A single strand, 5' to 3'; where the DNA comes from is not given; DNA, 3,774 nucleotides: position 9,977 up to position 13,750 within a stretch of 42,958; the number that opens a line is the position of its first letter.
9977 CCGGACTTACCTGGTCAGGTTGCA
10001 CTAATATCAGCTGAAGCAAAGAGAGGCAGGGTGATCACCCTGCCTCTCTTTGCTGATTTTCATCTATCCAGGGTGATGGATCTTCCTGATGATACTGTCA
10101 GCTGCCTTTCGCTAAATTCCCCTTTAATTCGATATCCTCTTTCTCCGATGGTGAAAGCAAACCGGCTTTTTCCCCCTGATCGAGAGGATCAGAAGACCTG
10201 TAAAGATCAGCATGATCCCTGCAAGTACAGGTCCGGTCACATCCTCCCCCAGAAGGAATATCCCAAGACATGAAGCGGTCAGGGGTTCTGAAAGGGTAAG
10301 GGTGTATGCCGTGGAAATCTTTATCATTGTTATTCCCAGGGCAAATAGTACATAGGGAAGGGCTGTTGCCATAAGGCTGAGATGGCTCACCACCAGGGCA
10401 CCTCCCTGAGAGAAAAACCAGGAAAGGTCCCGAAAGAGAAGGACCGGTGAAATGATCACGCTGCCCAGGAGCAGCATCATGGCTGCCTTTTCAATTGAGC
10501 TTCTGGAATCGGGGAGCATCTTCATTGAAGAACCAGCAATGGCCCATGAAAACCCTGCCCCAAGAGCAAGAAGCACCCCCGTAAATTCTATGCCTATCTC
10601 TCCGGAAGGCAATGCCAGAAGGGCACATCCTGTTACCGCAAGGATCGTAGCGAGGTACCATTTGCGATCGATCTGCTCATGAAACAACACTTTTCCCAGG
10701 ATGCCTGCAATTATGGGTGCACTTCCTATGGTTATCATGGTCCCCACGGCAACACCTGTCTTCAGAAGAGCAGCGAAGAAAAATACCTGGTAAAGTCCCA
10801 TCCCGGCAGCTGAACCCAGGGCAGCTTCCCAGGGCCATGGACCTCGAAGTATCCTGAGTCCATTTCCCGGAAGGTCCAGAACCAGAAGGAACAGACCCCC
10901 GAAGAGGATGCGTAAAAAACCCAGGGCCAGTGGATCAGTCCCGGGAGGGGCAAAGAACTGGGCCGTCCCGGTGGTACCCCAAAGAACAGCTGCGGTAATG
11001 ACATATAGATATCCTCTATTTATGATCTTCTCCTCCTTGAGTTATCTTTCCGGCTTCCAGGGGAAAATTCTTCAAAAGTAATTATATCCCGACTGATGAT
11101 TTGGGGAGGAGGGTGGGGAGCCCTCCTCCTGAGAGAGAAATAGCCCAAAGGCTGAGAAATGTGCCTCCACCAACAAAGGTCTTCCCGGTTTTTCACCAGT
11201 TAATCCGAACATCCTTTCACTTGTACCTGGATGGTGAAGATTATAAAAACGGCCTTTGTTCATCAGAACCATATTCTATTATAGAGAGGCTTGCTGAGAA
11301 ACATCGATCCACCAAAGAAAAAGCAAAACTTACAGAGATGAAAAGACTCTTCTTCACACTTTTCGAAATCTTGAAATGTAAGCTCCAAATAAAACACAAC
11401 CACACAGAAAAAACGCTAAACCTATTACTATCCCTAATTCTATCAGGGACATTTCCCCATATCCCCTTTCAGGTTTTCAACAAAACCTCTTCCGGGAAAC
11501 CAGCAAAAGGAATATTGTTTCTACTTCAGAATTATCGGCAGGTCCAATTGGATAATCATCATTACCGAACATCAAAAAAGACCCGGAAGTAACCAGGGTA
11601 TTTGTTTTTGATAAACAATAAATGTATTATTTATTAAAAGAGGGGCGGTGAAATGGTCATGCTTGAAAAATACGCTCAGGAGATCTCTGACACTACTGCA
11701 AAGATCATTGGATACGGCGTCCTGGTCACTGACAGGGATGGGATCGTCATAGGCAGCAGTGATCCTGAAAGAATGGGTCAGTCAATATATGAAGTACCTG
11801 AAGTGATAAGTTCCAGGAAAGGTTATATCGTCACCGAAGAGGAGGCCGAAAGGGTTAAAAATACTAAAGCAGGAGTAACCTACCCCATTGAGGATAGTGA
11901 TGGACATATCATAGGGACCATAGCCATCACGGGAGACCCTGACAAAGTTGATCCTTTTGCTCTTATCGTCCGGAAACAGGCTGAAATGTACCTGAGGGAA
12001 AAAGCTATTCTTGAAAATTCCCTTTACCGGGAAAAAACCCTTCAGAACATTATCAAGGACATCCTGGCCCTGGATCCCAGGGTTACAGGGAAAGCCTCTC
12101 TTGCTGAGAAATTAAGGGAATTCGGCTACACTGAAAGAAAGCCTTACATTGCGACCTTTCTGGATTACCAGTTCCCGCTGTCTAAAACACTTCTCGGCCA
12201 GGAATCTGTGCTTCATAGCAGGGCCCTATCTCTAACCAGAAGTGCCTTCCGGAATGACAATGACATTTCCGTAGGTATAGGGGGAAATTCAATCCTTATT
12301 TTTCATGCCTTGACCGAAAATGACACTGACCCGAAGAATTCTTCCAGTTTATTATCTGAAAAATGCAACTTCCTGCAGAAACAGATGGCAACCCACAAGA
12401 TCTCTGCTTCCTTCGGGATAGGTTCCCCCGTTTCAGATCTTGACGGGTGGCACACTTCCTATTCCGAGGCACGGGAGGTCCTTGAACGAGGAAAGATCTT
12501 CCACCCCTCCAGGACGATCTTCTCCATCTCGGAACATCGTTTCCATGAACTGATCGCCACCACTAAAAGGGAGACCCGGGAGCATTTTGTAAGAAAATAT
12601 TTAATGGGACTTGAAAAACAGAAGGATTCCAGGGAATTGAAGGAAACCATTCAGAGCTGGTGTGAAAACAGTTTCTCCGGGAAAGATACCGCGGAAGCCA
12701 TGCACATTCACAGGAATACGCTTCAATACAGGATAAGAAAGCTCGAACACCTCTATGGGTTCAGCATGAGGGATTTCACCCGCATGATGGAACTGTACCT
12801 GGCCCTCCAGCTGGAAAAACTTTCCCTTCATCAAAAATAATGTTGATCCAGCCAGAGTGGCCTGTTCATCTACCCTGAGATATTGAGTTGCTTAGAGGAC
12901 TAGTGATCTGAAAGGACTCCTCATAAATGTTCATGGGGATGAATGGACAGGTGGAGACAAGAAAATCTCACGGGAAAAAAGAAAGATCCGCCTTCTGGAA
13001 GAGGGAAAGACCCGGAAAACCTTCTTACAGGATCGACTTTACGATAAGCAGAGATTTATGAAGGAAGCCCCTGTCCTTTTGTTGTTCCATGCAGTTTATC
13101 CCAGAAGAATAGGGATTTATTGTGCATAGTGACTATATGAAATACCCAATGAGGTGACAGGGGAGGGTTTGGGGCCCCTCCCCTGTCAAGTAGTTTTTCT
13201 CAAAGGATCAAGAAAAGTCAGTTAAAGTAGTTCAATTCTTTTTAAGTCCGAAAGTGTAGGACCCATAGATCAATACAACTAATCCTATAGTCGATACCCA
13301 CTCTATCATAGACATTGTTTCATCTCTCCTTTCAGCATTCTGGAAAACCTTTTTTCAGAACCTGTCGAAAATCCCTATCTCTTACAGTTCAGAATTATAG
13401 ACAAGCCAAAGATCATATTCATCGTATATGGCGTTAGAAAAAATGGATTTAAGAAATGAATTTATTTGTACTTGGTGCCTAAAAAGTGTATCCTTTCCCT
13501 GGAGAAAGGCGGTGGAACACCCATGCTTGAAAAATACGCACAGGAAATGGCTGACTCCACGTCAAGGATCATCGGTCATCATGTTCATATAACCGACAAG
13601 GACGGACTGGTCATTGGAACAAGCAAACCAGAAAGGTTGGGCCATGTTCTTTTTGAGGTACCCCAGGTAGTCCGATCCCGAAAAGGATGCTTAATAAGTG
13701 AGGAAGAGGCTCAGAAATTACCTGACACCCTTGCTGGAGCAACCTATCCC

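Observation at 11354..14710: Tandemly duplicated module: CdaR/PucR-type regulator facing a conserved, unannotated 27-32 aa hydrophobic peptide gene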

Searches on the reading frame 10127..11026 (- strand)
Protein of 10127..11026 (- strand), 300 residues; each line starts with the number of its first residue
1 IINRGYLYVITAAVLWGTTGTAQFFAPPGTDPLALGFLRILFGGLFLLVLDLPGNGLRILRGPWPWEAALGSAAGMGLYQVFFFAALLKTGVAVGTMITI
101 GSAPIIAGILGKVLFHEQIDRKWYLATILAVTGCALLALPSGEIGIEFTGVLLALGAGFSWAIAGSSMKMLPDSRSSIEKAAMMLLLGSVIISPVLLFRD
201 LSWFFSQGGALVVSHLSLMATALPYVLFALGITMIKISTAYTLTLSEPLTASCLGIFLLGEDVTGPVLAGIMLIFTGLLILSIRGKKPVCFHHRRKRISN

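Call 8: search_protein_families(library=pfam, proteins=[window:10127-11026:-], max_evalue=0.01)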
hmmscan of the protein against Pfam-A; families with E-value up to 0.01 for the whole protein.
window:10127-11026:- (300 aa): 2 families
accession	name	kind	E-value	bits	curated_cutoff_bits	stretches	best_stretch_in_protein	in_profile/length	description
PF00892.27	EamA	-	4.8e-36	124.5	28.2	2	149-282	2-134/135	EamA-like transporter family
PF03151.22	TPT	-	0.00018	21.4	30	0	87-201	86-201/291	Triose-phosphate Transporter family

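Call 69: search_protein_families(library=ncbifam, proteins=[window:10127-11026:-], max_evalue=0.00001)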
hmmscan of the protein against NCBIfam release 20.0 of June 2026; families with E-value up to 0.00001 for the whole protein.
window:10127-11026:- (300 aa): 2 families
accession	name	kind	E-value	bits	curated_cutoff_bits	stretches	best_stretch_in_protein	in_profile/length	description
TIGR00950.1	2A78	equivalog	3.9e-38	131.4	230.2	1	16-279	1-264/264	carboxylate/amino acid/amine transporter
NF007823.0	PRK10532.1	equivalog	4.3e-06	26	354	1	107-273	106-271/295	threonine/homoserine exporter RhtA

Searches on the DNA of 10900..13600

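Call 72: search_rna_families(source=window, start=10900, end=13600, threshold=evalue, max_evalue=1)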
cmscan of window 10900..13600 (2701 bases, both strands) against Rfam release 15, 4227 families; matches with E-value up to 1: 0.
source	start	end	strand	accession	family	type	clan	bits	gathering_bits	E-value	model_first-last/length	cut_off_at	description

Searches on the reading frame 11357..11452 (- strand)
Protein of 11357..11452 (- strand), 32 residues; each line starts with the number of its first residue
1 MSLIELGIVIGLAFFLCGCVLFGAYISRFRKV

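Call 28: search_protein_families(library=ncbifam, proteins=[window:11357-11452:-], max_evalue=10)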
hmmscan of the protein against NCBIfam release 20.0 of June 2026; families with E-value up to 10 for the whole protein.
seq(32 aa): 0 families

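Call 29: search_protein_families(library=pfam, proteins=[window:11357-11452:-], max_evalue=10)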
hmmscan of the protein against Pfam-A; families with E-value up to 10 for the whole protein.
seq(32 aa): 3 families
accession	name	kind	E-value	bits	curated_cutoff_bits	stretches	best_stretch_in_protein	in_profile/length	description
PF04341.17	DUF485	-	0.013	15.9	28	1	4-29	50-75/88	Protein of unknown function, DUF485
PF10954.13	DUF2755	-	0.13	12.8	25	1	5-30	70-97/100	Protein of unknown function (DUF2755)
PF17247.7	DUF5316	-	0.16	12.2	28.7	1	9-27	11-29/74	Family of unknown function (DUF5316)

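Call 43: search_protein_representatives(alignment_id=A4)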
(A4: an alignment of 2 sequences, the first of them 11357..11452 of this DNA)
Query: 2 sequences, 32 profile positions. Proteins with E-value up to 0.001 (for the whole library): 0; up to 1e-10: 0; up to 1e-30: 0. The best 0 are listed.

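Call 57: list_cluster_members(proteins=[window:11357-11452:-, window:13235-13315:-, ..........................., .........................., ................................, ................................, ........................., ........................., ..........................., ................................])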
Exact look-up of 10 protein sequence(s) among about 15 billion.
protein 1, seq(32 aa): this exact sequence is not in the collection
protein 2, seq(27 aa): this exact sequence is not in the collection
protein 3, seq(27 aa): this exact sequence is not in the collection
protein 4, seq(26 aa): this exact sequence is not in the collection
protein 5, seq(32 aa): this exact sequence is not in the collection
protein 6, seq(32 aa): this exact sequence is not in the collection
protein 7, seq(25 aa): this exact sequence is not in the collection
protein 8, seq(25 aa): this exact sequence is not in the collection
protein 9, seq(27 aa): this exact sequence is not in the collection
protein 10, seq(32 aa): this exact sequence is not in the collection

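Call 74: predict_structure(alignment_id=A4)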
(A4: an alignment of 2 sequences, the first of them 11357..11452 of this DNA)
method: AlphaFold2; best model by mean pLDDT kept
length: 32 residues; sequences in the alignment: 2
mean_pLDDT: 90.6   pTM: 0.44
mean pLDDT of the five models: 90.6, 90.5, 90.3, 88.5, 86.6
residues with pLDDT >= 90: 24; 70-90: 6; 50-70: 2; < 50: 0
segments of 3 or more residues with pLDDT < 50: none
pLDDT, mean of each block of 10 residues (from residue 1): 93 97 88 62
secondary structure, 60 per line:
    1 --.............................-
elements in order: H3-31

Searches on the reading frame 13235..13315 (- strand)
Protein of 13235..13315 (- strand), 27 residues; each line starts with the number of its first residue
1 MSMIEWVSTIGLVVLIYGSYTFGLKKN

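Call 28: search_protein_families(library=ncbifam, proteins=[window:13235-13315:-], max_evalue=10)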
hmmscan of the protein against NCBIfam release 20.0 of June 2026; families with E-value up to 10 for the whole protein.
seq(27 aa): 0 families

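Call 29: search_protein_families(library=pfam, proteins=[window:13235-13315:-], max_evalue=10)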
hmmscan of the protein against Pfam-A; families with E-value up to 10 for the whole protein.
seq(27 aa): 0 families

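Call 58: search_dna_similar(query=window:13235-13315:-, collection=plasmids, mode=protein, max_evalue=10, max_rows=10)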
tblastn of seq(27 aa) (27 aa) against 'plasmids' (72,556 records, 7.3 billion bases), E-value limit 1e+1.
No match.

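Call 59: search_dna_similar(query=window:13235-13315:-, collection=phages, mode=protein, max_evalue=10, max_rows=10)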
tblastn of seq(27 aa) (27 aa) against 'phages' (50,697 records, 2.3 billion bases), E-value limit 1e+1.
Records with a match: 2; places in all: 2; records where one place covers at least 80% of the query: 2.
Best place of each record, by identity: <60% 2.
By first word of the organism name: Vibrio 2.
By host as written in the record: Vibrio parahaemolyticus ATCC 17802 2.
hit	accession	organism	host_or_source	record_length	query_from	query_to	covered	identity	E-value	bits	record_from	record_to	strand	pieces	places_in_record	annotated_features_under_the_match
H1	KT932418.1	Vibrio phage qdvp001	Vibrio parahaemolyticus ATCC 17802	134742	1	26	96%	34.6%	5e+0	28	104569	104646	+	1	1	hypothetical protein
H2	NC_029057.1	Vibrio phage qdvp001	Vibrio parahaemolyticus ATCC 17802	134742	1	26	96%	34.6%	5e+0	28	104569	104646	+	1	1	hypothetical protein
